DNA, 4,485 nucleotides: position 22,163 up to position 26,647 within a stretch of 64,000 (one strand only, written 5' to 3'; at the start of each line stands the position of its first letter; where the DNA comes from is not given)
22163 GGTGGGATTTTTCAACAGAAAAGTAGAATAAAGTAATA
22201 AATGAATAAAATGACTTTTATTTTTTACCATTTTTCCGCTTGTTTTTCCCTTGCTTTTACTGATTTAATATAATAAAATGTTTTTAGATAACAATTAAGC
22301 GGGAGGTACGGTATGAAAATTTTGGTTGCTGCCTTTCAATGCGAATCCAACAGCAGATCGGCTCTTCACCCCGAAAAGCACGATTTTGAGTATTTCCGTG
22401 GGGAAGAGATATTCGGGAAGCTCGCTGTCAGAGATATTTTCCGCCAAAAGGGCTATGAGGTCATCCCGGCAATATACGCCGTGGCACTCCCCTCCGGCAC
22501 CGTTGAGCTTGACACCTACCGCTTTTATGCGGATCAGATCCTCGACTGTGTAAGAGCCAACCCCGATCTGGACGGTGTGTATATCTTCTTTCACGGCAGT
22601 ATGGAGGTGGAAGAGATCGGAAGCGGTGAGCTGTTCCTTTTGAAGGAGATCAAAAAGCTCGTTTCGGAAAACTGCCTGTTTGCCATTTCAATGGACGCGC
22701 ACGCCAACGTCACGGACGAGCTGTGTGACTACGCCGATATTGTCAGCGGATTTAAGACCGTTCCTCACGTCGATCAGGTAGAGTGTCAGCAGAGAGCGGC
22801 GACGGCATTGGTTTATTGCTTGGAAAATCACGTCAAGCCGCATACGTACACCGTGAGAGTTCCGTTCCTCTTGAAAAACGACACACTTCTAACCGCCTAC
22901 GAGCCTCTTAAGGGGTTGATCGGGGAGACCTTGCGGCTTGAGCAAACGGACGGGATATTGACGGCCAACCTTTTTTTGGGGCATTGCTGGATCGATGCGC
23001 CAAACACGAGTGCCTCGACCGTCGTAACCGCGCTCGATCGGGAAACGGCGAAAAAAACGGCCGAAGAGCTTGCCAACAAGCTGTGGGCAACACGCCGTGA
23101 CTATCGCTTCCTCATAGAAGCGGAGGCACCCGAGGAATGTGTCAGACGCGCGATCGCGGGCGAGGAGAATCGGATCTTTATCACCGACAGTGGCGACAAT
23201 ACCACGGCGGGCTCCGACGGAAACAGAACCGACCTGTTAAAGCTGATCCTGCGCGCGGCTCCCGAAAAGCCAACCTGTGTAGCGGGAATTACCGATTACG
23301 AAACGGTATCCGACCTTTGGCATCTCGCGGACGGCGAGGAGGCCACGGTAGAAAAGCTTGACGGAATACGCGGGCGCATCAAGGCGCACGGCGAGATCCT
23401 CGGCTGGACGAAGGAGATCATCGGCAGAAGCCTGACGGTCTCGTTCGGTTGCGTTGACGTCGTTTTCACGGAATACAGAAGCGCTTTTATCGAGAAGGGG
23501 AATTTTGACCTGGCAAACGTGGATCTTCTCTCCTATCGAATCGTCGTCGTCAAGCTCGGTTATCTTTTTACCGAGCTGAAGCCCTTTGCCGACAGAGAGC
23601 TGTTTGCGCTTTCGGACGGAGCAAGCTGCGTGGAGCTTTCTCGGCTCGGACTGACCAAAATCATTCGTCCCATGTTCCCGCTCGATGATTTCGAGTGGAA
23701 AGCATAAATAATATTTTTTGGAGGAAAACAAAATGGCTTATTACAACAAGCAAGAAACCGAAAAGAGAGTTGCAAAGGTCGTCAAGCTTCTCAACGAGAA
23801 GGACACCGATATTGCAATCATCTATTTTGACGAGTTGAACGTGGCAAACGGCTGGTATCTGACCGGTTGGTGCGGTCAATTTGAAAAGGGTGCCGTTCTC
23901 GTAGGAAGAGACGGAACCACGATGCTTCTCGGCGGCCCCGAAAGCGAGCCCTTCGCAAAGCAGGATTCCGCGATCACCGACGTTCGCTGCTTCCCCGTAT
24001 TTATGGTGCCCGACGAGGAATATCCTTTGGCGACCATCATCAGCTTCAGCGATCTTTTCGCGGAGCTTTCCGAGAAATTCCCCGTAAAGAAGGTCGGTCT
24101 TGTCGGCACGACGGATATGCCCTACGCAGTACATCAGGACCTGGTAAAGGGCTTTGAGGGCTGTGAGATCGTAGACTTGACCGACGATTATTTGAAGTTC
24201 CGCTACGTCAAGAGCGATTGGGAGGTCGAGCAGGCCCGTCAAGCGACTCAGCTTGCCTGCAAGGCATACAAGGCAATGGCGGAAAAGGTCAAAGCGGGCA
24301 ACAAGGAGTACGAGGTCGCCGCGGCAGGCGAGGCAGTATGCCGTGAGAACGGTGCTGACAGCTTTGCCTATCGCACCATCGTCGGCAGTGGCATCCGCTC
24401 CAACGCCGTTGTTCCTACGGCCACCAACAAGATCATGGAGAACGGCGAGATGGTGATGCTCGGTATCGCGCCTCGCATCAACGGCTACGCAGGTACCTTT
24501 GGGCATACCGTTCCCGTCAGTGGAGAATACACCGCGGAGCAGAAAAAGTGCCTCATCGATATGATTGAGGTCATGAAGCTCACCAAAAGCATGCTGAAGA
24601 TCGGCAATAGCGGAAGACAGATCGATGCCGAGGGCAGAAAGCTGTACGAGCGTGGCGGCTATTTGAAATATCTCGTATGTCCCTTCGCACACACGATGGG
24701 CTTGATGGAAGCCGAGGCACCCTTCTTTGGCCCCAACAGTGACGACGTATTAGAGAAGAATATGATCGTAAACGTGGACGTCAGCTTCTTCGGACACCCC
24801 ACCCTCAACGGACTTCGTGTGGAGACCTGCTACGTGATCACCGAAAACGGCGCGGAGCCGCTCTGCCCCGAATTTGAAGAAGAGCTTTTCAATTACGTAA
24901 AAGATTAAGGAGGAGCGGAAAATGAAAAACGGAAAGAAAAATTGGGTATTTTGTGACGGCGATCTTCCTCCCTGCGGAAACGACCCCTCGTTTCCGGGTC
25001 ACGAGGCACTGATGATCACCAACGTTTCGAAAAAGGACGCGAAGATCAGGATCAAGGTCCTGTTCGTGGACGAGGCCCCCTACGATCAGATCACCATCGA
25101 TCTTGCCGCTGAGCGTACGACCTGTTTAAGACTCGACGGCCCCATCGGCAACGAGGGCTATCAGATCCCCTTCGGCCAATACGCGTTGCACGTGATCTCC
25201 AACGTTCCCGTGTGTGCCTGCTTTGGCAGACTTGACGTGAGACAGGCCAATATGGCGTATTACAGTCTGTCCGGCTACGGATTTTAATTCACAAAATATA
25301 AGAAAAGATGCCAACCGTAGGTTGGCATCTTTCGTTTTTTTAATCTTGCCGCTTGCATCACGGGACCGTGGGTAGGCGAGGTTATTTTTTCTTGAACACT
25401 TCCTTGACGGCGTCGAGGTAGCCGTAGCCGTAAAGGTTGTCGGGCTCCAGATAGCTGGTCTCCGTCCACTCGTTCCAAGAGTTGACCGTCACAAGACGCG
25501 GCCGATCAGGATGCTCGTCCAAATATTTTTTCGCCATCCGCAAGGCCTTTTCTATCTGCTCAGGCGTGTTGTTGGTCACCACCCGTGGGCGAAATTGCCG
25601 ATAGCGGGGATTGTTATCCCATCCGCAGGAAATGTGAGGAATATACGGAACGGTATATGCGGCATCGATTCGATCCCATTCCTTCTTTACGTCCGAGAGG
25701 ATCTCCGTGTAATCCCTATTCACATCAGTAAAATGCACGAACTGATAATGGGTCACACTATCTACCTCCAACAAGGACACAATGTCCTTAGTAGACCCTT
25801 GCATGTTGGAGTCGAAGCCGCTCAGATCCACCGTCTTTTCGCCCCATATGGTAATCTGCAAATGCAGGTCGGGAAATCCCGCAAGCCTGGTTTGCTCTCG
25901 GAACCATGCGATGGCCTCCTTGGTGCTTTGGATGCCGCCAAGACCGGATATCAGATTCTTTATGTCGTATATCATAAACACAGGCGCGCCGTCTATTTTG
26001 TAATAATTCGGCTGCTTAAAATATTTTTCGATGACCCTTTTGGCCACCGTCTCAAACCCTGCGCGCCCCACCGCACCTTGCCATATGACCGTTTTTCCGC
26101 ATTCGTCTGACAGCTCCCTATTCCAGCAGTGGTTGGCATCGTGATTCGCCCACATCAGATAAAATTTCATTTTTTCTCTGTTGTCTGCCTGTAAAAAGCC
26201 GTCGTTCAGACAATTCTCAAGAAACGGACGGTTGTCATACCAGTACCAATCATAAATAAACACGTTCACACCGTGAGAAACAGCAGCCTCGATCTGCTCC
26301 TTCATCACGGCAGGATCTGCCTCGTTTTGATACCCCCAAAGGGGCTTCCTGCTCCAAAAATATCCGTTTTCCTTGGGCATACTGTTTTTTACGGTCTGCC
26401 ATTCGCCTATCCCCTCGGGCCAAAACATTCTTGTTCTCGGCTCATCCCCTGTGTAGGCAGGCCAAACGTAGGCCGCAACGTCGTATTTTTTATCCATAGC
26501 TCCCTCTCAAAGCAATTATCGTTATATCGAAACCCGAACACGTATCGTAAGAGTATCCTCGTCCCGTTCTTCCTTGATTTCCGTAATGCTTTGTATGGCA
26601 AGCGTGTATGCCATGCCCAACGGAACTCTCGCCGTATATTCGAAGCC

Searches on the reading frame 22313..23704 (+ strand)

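Call 51: search_protein_families(library=pfam, proteins=[window:22313-23704:+], max_evalue=0.001)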
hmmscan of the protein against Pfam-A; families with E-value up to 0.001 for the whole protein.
window:22313-23704:+ (464 aa): 2 families
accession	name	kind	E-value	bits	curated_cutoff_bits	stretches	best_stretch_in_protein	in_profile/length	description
PF07364.17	DUF1485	-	2.4e-72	244.1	22.8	1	2-281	1-290/290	Metallopeptidase family M81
PF07171.17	MlrC_C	-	2.3e-22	80.5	27.2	1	290-448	1-177/178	MlrC C-terminus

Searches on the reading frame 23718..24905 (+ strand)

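Call 51: search_protein_families(library=pfam, proteins=[window:23718-24905:+], max_evalue=0.001)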
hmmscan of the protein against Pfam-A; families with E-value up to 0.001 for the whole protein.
window:23718-24905:+ (396 aa): 2 families
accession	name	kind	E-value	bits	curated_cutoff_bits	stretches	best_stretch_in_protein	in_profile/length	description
PF00557.29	Peptidase_M24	-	3.5e-31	109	23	1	172-376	2-208/208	Metallopeptidase family M24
PF01321.24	Creatinase_N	-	3.3e-07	31.3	22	1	17-164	1-128/128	Creatinase/Prolidase N-terminal domain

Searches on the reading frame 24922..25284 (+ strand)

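Call 51: search_protein_families(library=pfam, proteins=[window:24922-25284:+], max_evalue=0.001)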
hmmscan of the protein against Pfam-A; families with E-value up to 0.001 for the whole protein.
window:24922-25284:+ (121 aa): 1 family
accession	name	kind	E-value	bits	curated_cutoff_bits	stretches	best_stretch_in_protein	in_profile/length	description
PF07100.16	ASRT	-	1.7e-23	83.3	25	1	4-119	2-118/119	Anabaena sensory rhodopsin transducer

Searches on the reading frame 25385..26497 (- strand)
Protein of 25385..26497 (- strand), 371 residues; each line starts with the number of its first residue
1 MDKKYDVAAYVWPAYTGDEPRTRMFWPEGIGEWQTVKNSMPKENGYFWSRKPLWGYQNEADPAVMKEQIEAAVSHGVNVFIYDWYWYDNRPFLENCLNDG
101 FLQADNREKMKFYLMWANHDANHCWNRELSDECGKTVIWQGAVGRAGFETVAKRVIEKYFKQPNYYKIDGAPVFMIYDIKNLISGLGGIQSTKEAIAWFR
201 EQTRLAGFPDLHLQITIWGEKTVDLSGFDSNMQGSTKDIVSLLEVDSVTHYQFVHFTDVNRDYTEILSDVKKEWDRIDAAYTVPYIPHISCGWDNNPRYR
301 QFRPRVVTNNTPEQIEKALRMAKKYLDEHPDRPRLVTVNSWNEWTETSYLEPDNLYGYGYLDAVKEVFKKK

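Call 4: search_protein_families(library=pfam, proteins=[window:25385-26497:-], max_evalue=1)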
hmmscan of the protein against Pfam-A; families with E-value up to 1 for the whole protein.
window:25385-26497:- (371 aa): 2 families
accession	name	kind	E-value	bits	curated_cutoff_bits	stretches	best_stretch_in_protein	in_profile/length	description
PF14307.12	Glyco_tran_WbsX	-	2.2e-47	162.6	25.1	1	22-364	15-350/350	Glycosyltransferase WbsX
PF16317.11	Glyco_hydro_99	-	3.8e-05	23.4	33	1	150-179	134-163/341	Glycosyl hydrolase family 99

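Call 5: search_protein_families(library=ncbifam, proteins=[window:25385-26497:-], max_evalue=0.1)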
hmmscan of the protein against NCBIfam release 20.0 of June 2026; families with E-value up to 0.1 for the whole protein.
window:25385-26497:- (371 aa): 0 families
